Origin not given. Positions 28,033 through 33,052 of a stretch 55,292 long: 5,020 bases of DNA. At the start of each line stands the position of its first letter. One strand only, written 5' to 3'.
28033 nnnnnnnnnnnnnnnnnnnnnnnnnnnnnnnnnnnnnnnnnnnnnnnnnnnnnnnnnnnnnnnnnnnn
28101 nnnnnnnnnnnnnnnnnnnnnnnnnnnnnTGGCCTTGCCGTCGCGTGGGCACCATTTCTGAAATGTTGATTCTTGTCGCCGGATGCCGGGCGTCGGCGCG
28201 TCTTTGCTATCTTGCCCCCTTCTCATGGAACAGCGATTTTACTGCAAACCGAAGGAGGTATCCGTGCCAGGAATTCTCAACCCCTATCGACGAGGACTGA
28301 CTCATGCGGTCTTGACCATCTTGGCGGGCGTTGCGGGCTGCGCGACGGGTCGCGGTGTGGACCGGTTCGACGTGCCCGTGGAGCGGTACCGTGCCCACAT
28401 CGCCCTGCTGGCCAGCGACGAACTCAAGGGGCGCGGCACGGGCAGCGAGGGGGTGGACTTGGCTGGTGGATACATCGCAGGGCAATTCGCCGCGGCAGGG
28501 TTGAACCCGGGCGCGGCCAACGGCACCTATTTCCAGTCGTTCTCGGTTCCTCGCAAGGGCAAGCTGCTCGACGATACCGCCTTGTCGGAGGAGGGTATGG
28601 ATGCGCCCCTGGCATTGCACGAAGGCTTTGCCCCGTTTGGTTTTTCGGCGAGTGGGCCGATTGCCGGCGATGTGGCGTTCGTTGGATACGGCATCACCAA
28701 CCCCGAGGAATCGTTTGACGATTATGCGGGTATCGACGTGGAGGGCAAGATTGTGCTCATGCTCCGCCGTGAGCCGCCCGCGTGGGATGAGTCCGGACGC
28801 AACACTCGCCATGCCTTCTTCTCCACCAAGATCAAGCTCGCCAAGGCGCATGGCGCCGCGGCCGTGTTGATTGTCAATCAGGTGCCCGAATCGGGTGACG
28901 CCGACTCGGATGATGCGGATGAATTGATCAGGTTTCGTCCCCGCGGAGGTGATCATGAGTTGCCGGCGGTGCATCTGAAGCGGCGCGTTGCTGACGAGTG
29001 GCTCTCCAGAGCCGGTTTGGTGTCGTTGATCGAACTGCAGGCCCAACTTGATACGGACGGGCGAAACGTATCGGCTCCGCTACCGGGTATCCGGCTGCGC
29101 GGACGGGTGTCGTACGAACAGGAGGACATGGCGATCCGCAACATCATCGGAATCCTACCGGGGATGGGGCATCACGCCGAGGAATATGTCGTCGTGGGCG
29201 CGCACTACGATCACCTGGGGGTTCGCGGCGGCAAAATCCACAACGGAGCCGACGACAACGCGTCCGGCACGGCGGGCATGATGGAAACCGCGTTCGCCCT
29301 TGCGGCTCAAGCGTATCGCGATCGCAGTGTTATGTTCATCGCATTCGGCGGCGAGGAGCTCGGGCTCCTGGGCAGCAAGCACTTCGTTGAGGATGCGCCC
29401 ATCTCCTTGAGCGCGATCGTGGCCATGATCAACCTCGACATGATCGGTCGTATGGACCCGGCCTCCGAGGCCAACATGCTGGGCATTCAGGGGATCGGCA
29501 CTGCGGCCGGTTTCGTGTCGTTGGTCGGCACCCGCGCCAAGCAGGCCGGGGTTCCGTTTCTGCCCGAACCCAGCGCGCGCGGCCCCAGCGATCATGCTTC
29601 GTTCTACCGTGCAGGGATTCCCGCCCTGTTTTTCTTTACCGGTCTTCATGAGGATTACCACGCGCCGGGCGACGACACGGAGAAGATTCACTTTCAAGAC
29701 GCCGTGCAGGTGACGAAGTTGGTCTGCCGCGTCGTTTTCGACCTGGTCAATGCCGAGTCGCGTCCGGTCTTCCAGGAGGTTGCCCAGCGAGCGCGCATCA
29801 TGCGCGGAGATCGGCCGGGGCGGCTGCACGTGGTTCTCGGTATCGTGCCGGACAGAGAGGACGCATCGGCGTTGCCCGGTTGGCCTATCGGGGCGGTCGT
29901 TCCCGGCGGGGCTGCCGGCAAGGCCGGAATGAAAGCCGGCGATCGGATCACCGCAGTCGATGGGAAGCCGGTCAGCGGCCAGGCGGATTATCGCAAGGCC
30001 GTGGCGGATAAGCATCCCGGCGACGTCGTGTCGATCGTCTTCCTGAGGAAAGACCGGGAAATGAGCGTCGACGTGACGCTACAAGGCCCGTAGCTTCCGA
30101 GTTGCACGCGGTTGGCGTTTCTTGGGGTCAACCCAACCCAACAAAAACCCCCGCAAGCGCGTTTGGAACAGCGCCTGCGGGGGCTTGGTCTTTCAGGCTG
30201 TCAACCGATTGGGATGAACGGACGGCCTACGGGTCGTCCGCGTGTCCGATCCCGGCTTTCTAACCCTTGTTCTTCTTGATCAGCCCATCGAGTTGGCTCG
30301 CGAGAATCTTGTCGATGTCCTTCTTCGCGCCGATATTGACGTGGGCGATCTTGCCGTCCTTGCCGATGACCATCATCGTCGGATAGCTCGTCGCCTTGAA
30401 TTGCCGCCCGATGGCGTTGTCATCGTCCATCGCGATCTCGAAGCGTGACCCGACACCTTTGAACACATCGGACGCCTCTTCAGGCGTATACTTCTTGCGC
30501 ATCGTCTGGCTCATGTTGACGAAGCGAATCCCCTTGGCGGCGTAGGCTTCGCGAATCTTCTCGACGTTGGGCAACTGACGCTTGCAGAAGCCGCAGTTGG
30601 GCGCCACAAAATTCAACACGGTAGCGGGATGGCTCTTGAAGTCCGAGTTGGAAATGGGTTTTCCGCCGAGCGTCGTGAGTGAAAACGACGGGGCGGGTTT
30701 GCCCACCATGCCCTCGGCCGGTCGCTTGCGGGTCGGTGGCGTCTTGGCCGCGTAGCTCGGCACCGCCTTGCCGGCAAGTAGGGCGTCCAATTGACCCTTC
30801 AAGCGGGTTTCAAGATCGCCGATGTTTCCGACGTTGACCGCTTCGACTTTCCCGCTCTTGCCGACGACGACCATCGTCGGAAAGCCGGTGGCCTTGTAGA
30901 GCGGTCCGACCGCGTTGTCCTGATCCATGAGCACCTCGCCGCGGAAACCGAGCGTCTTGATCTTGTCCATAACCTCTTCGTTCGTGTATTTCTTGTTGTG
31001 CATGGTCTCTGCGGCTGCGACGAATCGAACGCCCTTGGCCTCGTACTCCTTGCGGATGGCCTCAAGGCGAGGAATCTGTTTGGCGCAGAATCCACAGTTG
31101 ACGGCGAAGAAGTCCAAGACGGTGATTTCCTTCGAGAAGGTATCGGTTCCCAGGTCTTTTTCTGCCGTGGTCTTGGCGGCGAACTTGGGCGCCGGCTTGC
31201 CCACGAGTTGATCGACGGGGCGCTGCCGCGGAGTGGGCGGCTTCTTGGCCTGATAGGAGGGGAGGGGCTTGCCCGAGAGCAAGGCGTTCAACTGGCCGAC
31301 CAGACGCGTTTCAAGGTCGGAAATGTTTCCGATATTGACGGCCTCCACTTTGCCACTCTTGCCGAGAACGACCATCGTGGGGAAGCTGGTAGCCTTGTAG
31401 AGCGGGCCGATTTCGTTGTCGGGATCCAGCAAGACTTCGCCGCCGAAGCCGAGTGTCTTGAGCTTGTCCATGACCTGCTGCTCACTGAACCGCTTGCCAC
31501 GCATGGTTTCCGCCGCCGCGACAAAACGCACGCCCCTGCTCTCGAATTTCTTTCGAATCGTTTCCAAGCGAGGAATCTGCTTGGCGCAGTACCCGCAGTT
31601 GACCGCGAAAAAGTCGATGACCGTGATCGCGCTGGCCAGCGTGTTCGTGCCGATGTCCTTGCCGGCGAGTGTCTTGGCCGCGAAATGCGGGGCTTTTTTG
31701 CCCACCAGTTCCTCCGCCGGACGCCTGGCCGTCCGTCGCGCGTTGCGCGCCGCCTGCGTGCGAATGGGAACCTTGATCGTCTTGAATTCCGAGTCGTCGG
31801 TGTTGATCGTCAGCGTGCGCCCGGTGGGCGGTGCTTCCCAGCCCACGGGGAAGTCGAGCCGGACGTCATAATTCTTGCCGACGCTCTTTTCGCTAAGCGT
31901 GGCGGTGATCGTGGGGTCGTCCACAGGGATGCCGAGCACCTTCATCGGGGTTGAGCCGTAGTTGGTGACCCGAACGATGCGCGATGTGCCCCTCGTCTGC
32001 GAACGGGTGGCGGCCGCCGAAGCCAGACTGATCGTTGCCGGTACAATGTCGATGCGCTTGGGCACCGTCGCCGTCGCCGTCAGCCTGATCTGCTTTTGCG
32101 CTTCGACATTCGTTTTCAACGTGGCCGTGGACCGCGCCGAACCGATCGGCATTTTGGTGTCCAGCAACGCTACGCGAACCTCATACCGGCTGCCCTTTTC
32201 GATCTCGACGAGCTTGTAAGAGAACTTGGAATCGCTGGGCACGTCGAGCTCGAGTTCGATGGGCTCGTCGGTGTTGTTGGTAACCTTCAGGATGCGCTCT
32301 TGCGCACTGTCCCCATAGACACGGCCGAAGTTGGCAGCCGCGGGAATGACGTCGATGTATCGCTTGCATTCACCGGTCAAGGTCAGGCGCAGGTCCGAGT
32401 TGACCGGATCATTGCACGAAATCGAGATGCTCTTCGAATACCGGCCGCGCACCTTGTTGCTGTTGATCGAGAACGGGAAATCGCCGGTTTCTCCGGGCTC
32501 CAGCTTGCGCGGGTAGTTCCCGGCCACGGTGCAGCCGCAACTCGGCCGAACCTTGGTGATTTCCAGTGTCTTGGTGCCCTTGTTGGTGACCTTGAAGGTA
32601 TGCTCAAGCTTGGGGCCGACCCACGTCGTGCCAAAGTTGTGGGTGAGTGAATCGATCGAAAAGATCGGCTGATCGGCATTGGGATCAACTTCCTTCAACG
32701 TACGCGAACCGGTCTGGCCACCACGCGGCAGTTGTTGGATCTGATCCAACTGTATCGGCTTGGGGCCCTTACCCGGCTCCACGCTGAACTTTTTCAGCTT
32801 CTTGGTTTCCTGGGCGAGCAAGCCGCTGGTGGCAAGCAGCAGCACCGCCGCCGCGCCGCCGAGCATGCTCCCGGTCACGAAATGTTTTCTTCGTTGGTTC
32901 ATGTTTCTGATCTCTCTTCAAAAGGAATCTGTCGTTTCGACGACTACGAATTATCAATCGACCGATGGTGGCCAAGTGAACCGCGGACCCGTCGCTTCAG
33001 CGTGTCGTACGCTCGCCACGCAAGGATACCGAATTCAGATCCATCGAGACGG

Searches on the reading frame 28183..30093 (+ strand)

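Call 13: search_protein_families(library=pfam, proteins=[window:28183-30093:+], max_evalue=0.01)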
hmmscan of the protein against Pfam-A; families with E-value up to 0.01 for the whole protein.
window:28183-30093:+ (636 aa): 7 families
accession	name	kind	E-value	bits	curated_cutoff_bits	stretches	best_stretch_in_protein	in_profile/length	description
PF04389.22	Peptidase_M28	-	8.1e-45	153.4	21.3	1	320-517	1-192/193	Peptidase family M28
PF13180.12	PDZ_2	-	2.4e-11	44.2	27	1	552-633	3-80/80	PDZ domain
PF17820.7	PDZ_6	-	2.5e-11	43.6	27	1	569-622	2-54/54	PDZ domain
PF02225.27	PA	-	5.4e-11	42.9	23.9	1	170-272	18-94/95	PA domain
PF01546.33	Peptidase_M20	-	7.7e-08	32.9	24.6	1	349-517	25-203/206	Peptidase family M20/M25/M40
PF00595.29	PDZ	-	3.5e-07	31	23.2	1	553-618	13-78/81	PDZ domain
PF05450.20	Nicastrin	-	0.0011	19.1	25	1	335-406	2-75/218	Nicastrin large lobe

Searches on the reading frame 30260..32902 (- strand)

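Call 13: search_protein_families(library=pfam, proteins=[window:30260-32902:-], max_evalue=0.01)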
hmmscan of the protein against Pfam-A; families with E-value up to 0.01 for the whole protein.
window:30260-32902:- (880 aa): 13 families
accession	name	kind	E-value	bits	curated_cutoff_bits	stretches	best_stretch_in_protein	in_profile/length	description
PF00578.27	AhpC-TSA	-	3.7e-42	143.6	26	3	733-854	1-123/124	AhpC/TSA family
PF08534.16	Redoxin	-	3e-40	137.8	26.6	3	733-861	2-137/148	Redoxin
PF13905.12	Thioredoxin_8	-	3.7e-22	78.9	27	3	761-852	4-94/94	Thioredoxin-like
PF07610.17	DUF1573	-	2.3e-21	76.1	26.1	1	82-178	2-97/98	Protein of unknown function (DUF1573)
PF00085.26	Thioredoxin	-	4.9e-18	65.5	23.5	1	757-804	17-63/103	Thioredoxin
PF13098.12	Thioredoxin_2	-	1.3e-17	64.5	27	3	758-859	5-94/104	Thioredoxin-like domain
PF22544.2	HYDIN_VesB_CFA65-like_Ig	-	2.9e-16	59.9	25.5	1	79-177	1-99/100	HYDIN/CFA65/VesB-like, Ig-like domain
PF00255.25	GSHPx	-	3e-10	40.1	27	0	407-462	4-58/108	Glutathione peroxidase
PF13728.12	TraF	-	1.5e-07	31.9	23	0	762-806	133-175/224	F plasmid transfer operon protein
PF01323.26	DSBA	-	2.6e-05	24.5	25.6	0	595-628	2-33/191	DSBA-like thioredoxin domain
PF13462.12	Thioredoxin_4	-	0.00011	22.9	23.2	0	426-462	15-52/165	Thioredoxin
PF02630.20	SCO1-SenC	-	0.0092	16.4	22.8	0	739-797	3-61/134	SCO1/SenC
PF04592.20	SelP_N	-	0.0093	15.8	23.2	0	423-459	24-60/234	Selenoprotein P, N terminal region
